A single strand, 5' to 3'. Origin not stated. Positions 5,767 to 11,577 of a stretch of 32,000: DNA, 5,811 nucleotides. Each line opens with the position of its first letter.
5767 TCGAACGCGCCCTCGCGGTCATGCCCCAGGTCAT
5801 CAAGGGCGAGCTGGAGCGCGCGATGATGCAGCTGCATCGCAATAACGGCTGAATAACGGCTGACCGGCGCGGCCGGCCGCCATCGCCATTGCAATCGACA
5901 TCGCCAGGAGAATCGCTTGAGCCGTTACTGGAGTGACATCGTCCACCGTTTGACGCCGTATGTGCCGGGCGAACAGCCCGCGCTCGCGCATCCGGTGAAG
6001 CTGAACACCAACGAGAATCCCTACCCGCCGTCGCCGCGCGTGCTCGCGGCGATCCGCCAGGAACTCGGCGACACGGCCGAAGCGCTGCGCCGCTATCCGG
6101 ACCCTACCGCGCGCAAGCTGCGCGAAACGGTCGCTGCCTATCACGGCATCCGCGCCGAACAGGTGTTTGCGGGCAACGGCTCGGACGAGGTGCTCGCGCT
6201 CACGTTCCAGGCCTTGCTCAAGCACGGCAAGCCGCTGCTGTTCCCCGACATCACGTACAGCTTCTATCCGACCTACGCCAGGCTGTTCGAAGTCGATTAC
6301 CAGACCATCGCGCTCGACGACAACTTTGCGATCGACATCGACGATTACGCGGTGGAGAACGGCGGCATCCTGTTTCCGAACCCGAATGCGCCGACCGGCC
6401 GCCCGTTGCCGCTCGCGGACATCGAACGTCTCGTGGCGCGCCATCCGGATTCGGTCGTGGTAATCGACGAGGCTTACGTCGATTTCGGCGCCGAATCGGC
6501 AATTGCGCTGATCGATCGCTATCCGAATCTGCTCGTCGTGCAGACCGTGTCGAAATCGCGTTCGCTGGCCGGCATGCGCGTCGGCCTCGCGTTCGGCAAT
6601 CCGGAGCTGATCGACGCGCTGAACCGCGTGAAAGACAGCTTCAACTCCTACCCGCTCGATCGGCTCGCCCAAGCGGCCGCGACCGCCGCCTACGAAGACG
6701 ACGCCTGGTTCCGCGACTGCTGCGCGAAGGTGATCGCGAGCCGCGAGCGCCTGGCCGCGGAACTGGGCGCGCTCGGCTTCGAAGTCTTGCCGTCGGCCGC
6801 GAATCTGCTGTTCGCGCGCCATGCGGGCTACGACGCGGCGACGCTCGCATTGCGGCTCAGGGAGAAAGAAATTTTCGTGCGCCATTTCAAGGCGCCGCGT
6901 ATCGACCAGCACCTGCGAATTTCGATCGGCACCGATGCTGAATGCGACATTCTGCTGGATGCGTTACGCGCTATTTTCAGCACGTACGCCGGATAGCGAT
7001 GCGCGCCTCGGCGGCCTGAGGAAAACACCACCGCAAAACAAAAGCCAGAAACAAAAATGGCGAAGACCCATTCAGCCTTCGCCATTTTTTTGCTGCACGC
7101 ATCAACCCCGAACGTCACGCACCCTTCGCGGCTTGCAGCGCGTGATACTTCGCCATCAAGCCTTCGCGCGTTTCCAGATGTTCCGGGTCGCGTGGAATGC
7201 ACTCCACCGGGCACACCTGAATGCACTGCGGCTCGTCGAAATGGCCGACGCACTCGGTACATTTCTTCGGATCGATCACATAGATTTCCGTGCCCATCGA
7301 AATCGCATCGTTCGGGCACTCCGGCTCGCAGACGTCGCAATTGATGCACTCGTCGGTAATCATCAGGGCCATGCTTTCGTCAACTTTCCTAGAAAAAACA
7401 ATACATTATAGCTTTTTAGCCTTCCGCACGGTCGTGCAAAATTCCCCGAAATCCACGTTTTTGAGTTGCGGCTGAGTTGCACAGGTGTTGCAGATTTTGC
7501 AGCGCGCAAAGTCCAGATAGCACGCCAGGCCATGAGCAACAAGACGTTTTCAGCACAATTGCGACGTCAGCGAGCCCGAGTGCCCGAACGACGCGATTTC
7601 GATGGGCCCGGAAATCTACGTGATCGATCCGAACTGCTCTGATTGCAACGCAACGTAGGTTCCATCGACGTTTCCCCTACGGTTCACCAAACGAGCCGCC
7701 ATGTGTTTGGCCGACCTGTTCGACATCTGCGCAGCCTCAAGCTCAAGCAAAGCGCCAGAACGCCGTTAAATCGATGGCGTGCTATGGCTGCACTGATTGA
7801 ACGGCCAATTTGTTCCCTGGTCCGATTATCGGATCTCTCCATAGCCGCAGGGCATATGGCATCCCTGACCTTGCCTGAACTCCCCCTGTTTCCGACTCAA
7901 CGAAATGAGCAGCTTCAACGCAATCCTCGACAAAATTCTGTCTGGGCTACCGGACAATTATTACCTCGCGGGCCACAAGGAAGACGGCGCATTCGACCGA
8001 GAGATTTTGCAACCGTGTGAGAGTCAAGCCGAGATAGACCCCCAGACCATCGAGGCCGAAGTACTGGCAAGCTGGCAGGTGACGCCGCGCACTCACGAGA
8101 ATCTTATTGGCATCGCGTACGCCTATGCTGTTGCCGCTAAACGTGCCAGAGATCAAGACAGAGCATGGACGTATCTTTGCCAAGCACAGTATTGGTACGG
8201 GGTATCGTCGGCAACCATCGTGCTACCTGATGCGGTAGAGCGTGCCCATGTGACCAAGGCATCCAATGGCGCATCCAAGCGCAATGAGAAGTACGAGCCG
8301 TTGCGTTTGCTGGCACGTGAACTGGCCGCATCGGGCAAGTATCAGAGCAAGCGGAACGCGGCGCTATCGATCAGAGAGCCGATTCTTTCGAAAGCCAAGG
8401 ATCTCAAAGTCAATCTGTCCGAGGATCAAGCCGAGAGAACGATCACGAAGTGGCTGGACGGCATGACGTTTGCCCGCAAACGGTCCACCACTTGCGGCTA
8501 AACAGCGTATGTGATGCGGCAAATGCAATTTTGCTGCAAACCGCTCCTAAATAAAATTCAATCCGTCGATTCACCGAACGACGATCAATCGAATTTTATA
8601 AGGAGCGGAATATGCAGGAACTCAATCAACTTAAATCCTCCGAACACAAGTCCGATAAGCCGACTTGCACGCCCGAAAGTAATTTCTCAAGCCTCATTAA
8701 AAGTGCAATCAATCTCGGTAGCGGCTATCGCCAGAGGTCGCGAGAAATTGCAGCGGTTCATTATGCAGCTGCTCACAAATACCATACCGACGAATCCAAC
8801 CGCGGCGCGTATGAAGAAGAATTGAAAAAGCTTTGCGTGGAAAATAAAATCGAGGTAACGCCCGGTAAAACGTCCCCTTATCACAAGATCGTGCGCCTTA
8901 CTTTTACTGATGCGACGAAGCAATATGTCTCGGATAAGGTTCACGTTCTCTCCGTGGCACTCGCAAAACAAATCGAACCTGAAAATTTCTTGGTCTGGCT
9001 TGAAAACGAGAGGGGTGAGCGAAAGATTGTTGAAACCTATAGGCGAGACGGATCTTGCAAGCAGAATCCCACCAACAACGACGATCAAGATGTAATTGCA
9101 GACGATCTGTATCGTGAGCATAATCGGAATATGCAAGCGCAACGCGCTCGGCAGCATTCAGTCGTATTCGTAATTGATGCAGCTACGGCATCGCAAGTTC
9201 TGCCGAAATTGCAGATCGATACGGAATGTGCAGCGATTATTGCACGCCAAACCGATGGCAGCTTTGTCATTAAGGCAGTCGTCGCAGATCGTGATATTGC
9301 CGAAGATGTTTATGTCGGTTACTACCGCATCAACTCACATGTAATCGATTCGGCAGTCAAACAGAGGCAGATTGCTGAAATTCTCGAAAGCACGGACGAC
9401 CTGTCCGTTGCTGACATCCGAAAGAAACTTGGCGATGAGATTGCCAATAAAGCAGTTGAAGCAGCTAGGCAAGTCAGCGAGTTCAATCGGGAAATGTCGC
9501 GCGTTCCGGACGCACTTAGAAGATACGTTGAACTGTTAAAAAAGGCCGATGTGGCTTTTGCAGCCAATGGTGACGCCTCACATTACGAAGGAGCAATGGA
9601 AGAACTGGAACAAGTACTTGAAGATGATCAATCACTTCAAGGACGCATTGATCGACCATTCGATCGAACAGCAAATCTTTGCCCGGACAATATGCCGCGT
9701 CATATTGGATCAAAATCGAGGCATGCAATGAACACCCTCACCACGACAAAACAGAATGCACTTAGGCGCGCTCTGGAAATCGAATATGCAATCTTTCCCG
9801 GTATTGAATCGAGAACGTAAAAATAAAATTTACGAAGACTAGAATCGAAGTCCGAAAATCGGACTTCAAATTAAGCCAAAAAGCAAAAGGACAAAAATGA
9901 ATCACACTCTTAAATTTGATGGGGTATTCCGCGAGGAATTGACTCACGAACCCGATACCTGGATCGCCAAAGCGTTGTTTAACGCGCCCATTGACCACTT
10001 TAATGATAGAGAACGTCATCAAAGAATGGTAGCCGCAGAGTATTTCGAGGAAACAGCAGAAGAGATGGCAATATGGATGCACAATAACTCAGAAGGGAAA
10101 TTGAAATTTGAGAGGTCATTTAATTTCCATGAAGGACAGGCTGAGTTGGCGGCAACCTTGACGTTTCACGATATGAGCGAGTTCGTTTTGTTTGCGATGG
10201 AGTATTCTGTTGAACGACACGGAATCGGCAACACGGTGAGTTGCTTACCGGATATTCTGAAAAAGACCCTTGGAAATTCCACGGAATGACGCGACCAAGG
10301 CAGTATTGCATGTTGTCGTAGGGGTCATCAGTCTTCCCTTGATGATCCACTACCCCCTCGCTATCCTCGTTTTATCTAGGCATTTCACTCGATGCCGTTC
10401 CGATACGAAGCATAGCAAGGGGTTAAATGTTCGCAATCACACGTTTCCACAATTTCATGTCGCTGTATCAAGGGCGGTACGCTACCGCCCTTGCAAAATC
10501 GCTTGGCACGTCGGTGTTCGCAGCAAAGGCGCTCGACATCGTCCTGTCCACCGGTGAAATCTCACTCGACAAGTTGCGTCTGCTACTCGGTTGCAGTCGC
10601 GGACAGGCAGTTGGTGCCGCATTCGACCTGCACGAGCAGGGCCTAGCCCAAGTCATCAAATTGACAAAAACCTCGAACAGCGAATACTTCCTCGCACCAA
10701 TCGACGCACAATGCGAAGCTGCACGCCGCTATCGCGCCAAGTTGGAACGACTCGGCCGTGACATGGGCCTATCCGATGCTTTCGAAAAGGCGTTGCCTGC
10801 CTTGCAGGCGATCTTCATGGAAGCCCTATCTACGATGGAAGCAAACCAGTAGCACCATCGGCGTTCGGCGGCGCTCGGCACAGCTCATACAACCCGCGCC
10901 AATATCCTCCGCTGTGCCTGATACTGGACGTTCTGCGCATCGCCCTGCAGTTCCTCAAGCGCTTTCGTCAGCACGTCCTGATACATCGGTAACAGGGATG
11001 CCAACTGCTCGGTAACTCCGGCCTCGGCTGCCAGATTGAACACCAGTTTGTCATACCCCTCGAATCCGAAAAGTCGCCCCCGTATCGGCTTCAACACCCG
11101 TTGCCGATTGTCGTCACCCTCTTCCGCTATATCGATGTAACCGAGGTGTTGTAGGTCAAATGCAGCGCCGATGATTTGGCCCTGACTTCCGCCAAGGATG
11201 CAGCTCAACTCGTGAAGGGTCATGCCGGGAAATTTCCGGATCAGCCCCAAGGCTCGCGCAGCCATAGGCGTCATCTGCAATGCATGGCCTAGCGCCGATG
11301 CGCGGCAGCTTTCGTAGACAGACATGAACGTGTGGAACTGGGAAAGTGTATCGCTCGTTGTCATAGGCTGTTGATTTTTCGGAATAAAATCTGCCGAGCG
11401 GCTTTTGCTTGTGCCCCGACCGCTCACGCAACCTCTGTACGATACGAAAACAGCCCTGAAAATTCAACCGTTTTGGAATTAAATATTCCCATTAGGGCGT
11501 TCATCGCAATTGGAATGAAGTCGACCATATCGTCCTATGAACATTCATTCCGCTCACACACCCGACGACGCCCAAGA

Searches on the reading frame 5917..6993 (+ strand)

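Call 77: search_protein_families(library=pfam, proteins=[window:5917-6993:+], max_evalue=0.01)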
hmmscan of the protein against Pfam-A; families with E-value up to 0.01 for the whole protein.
window:5917-6993:+ (359 aa): 1 family
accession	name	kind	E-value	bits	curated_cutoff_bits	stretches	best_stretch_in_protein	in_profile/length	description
PF00155.27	Aminotran_1_2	-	5.9e-63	213.7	19.7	1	26-350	3-361/361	Aminotransferase class I and II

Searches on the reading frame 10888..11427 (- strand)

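Call 76: search_protein_families(library=pfam, proteins=[window:10888-11427:-], max_evalue=0.01)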
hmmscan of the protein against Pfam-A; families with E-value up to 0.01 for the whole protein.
window:10888-11427:- (180 aa): 1 family
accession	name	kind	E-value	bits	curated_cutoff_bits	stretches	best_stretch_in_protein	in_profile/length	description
PF12802.13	MarR_2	-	0.0032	18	27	1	51-108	2-60/61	MarR family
